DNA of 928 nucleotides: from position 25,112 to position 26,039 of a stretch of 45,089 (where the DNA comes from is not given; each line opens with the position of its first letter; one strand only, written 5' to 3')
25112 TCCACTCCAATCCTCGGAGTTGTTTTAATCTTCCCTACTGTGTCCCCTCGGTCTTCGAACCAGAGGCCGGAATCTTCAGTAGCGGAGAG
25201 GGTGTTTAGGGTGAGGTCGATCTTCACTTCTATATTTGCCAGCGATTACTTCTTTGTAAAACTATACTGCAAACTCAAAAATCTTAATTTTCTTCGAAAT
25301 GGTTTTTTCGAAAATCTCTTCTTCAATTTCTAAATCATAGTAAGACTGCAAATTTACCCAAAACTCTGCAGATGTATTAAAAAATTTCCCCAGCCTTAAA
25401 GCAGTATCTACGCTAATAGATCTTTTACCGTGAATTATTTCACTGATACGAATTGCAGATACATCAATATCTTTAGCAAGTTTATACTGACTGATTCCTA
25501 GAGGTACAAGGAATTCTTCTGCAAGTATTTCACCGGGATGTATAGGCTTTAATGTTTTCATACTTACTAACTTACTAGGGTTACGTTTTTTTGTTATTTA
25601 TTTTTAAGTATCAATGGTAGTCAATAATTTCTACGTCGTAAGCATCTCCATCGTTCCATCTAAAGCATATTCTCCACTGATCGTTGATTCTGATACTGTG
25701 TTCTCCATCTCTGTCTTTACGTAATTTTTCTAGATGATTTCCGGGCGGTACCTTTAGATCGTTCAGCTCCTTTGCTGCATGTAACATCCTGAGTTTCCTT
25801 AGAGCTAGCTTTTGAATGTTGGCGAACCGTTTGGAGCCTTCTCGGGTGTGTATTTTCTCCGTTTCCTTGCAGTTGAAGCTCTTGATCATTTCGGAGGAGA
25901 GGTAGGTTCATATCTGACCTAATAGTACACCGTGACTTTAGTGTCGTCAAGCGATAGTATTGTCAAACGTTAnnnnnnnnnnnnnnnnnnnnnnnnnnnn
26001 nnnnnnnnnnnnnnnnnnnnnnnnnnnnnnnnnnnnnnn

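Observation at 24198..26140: Three copies of the mpg 3' end delimit stacked toxin-antitoxin cassettes: an integration hotspot with no visible integrase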

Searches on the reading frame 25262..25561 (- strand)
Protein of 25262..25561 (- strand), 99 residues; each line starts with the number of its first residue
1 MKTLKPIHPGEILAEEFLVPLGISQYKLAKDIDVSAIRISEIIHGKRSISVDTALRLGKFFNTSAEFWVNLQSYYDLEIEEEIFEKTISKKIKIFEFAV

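Call 7: search_protein_families(library=pfam, proteins=[window:25262-25561:-], max_evalue=0.01)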
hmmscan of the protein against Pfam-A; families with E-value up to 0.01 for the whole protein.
window:25262-25561:- (99 aa): 3 families
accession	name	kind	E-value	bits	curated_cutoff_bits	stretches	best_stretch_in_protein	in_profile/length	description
PF01381.28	HTH_3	-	1.3e-09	38.4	23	1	18-67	5-54/55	Helix-turn-helix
PF12844.13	HTH_19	-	0.0073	16.6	30.2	0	21-66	11-56/64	Helix-turn-helix domain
PF13443.12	HTH_26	-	0.0085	16.8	22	0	22-63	10-52/63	Cro/C1-type HTH DNA-binding domain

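Call 42: list_cluster_members(proteins=[P0121, P0136, P0001, window:25262-25561:-, window:23035-24201:+, window:24807-24962:-])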
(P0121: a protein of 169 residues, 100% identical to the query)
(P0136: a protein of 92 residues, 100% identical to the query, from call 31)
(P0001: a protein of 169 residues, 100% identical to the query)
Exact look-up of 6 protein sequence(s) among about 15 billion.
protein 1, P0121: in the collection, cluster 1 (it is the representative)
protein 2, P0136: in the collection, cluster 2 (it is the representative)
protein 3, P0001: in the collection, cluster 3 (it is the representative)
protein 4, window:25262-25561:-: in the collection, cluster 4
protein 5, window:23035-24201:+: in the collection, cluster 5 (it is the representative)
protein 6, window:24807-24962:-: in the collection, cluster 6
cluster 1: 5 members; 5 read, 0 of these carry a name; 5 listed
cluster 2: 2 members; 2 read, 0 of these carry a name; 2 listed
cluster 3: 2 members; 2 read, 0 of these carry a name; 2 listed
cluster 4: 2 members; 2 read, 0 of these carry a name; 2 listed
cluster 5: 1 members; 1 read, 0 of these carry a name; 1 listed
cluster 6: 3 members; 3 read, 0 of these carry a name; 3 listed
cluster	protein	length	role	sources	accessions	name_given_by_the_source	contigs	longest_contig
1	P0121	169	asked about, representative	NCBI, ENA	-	-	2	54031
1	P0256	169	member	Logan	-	-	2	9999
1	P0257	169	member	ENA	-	-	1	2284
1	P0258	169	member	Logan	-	-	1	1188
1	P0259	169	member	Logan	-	-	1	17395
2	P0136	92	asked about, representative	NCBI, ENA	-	-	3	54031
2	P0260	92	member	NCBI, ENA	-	-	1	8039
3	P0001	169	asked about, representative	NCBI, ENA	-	-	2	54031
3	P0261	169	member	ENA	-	-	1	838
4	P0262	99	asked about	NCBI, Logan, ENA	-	-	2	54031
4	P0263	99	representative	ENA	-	-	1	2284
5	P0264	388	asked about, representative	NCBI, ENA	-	-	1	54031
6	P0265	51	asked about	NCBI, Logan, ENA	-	-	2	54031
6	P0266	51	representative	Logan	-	-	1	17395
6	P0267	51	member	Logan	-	-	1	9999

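Call 68: search_protein_families(library=pfam, proteins=[L147:8590-9183:+, L147:9192-9626:+, L147:10818-11489:+, L147:6868-7269:-, L148:3162-3794:-, L148:3878-4489:+], max_evalue=0.01)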
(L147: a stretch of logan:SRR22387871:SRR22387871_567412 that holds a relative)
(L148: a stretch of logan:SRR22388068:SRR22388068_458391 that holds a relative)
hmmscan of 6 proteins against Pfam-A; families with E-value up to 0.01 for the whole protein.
L147:8590-9183:+ (197 aa): 0 families

L147:9192-9626:+ (144 aa): 0 families

L147:10818-11489:+ (223 aa): 2 families
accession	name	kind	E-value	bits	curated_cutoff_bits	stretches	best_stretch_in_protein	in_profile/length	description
PF11185.13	DUF2971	-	0.00011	23.9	22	1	77-143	1-89/89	Protein of unknown function (DUF2971)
PF05847.17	Baculo_LEF-3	-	0.001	18.9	27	1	83-186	188-291/337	Nucleopolyhedrovirus late expression factor 3 (LEF-3)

L147:6868-7269:- (133 aa): 0 families

L148:3162-3794:- (210 aa): 2 families
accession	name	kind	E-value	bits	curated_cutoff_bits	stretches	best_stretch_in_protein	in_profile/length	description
PF13643.11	DUF4145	-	0.00032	21.1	23.1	1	79-139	35-81/88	Domain of unknown function (DUF4145)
PF05068.17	MtlR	-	0.0073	16.7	25.2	1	83-158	51-125/165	Mannitol repressor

L148:3878-4489:+ (203 aa): 0 families

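Call 69: search_protein_families(library=padloc, proteins=[L148:3162-3794:-, L147:10818-11489:+, L147:8590-9183:+, L147:9192-9626:+], max_evalue=0.01)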
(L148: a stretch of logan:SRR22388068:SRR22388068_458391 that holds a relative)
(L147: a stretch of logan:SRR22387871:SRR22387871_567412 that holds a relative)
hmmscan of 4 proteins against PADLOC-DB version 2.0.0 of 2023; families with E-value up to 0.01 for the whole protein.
L148:3162-3794:- (210 aa): 0 families

L147:10818-11489:+ (223 aa): 5 families
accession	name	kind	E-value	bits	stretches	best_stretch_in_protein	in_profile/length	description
PDLC04991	PDC-S31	-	5.9e-39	131.9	1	1-182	1-180/208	-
PDLC04990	PDC-S31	-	3.2e-24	84.1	1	51-164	100-220/259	-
PDLC04994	PDC-S31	-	1.4e-11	42.2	1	50-152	110-213/273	-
PDLC04992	PDC-S31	-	4.8e-07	27.8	1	59-154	55-167/220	-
PDLC04993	PDC-S31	-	4.2e-06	24.2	1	102-157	133-187/245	-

L147:8590-9183:+ (197 aa): 0 families

L147:9192-9626:+ (144 aa): 0 families

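Call 83: search_protein_families(library=ncbifam, proteins=[window:25262-25561:-], max_evalue=0.01)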
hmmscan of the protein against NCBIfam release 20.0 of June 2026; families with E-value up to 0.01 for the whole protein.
window:25262-25561:- (99 aa): 3 families
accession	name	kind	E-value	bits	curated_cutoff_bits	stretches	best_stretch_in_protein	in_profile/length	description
TIGR02607.1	antidote_HigA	equivalog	4e-32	109.9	47.7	1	4-79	2-77/81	HigA family addiction module antitoxin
TIGR03070.1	couple_hipB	subfamily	0.00018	21.4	71.65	1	21-62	14-55/58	type II toxin-antitoxin system Y4mF family antitoxin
NF038139.1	Reg_Aceta_RamB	equivalog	0.0021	16.8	700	1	22-72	15-65/465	acetate metabolism transcriptional regulator RamB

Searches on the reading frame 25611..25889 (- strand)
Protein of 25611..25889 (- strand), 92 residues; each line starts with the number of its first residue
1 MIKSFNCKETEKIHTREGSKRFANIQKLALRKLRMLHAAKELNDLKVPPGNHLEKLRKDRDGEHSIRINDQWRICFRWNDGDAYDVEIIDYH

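Call 7: search_protein_families(library=pfam, proteins=[window:25611-25889:-], max_evalue=0.01)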
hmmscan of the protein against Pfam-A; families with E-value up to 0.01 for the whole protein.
window:25611-25889:- (92 aa): 1 family
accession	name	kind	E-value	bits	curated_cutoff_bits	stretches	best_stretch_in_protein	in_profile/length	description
PF05015.19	HigB-like_toxin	-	3.2e-17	63.2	27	1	22-92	22-91/91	RelE-like toxin of type II toxin-antitoxin system HigB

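Call 31: find_homologous_proteins(query=window:25611-25889:-, max_evalue=1e-10)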
Query window:25611-25889:- (92 aa): 7990 proteins with E <= 1e-10 among 8000 candidates; the best 120 are listed.
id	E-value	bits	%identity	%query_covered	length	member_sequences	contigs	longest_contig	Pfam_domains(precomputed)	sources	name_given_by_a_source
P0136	4.7e-57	208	100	100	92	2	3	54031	PF05015.19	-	-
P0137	8.0e-42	159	74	100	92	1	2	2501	PF05015.19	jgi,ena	-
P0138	1.4e-40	155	75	100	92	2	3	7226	PF05015.19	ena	-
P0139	6.5e-39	150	71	100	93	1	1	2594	PF05015.19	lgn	-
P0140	5.1e-37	144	70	100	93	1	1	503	PF05015.19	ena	-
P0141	5.2e-37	144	70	100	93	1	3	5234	PF05015.19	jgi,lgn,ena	jgi:proteic killer suppression protein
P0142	5.4e-37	144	69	100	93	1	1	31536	PF05015.19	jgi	jgi:toxin HigB-1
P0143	7.2e-37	143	68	100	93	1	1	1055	PF05015.19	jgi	jgi:toxin HigB-1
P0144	8.0e-37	143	71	100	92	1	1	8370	PF05015.19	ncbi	-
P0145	1.2e-36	143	68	100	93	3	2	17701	PF05015.19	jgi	jgi:proteic killer suppression protein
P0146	1.3e-36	143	71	100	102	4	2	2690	PF05015.19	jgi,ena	-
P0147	1.5e-36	142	70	100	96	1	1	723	PF05015.19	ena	-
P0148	1.6e-36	142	70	100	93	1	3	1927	PF05015.19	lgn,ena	-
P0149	2.2e-36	142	71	100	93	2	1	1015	PF05015.19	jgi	-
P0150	2.5e-36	142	68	100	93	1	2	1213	PF05015.19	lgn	-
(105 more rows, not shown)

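Call 34: find_encoding_contigs(protein=P0138, flank=6000, max_places=4)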
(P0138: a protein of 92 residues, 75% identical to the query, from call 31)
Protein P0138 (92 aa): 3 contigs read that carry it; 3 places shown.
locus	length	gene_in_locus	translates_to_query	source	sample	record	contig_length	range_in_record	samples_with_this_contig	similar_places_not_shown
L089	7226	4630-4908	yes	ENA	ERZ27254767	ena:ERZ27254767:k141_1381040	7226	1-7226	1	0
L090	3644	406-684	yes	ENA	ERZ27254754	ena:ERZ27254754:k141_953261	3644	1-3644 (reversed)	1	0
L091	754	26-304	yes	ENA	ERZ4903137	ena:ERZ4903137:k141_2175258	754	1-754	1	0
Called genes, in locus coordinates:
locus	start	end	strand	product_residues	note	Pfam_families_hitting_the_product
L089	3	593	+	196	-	?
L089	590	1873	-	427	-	PF00709:Adenylsucc_synt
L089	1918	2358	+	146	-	PF01161:PBP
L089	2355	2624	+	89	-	PF00708:Acylphosphatase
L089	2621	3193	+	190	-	PF02834:LigT_PEase, PF13563:2_5_RNA_ligase2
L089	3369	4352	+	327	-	-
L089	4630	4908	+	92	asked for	PF05015:HigB-like_toxin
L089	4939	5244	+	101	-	PF01381:HTH_3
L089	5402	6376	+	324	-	PF01259:SAICAR_synt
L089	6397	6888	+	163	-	PF00731:AIRC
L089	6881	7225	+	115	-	?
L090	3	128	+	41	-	?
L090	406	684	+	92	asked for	PF05015:HigB-like_toxin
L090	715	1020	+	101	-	PF01381:HTH_3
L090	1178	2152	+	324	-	PF01259:SAICAR_synt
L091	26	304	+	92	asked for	PF05015:HigB-like_toxin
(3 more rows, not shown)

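Call 68: search_protein_families(library=pfam, proteins=[L089:3369-4352:+, L147:8590-9183:+, L147:9192-9626:+, L147:10818-11489:+, L147:6868-7269:-, L148:3162-3794:-, L148:3878-4489:+], max_evalue=0.01)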
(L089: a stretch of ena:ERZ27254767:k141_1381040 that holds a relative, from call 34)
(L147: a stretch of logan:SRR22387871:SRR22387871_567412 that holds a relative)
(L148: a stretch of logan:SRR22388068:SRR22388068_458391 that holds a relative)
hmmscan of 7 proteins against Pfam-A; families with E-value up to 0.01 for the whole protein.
L089:3369-4352:+ (327 aa): 0 families

L147:8590-9183:+ (197 aa): 0 families

L147:9192-9626:+ (144 aa): 0 families

L147:10818-11489:+ (223 aa): 2 families
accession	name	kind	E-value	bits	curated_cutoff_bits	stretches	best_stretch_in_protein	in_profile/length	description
PF11185.13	DUF2971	-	0.00011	23.9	22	1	77-143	1-89/89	Protein of unknown function (DUF2971)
PF05847.17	Baculo_LEF-3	-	0.001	18.9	27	1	83-186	188-291/337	Nucleopolyhedrovirus late expression factor 3 (LEF-3)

L147:6868-7269:- (133 aa): 0 families

L148:3162-3794:- (210 aa): 2 families
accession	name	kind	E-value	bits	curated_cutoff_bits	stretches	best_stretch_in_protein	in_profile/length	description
PF13643.11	DUF4145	-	0.00032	21.1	23.1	1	79-139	35-81/88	Domain of unknown function (DUF4145)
PF05068.17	MtlR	-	0.0073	16.7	25.2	1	83-158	51-125/165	Mannitol repressor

L148:3878-4489:+ (203 aa): 0 families

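Call 69: search_protein_families(library=padloc, proteins=[L148:3162-3794:-, L147:10818-11489:+, L147:8590-9183:+, L147:9192-9626:+], max_evalue=0.01)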
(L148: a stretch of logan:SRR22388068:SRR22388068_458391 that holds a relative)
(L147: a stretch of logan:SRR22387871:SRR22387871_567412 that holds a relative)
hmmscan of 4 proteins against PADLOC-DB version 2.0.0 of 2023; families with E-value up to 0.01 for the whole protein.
L148:3162-3794:- (210 aa): 0 families

L147:10818-11489:+ (223 aa): 5 families
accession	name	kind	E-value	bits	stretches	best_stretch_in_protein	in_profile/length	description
PDLC04991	PDC-S31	-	5.9e-39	131.9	1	1-182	1-180/208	-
PDLC04990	PDC-S31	-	3.2e-24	84.1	1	51-164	100-220/259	-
PDLC04994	PDC-S31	-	1.4e-11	42.2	1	50-152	110-213/273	-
PDLC04992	PDC-S31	-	4.8e-07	27.8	1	59-154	55-167/220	-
PDLC04993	PDC-S31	-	4.2e-06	24.2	1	102-157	133-187/245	-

L147:8590-9183:+ (197 aa): 0 families

L147:9192-9626:+ (144 aa): 0 families

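Call 83: search_protein_families(library=ncbifam, proteins=[window:25611-25889:-], max_evalue=0.01)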
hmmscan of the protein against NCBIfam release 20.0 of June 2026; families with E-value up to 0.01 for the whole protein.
window:25611-25889:- (92 aa): 1 family
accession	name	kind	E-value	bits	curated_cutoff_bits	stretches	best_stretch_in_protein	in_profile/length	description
TIGR02116.1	toxin_Txe_YoeB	equivalog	0.0077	16.4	51.8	1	52-86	40-71/80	Txe/YoeB family addiction module toxin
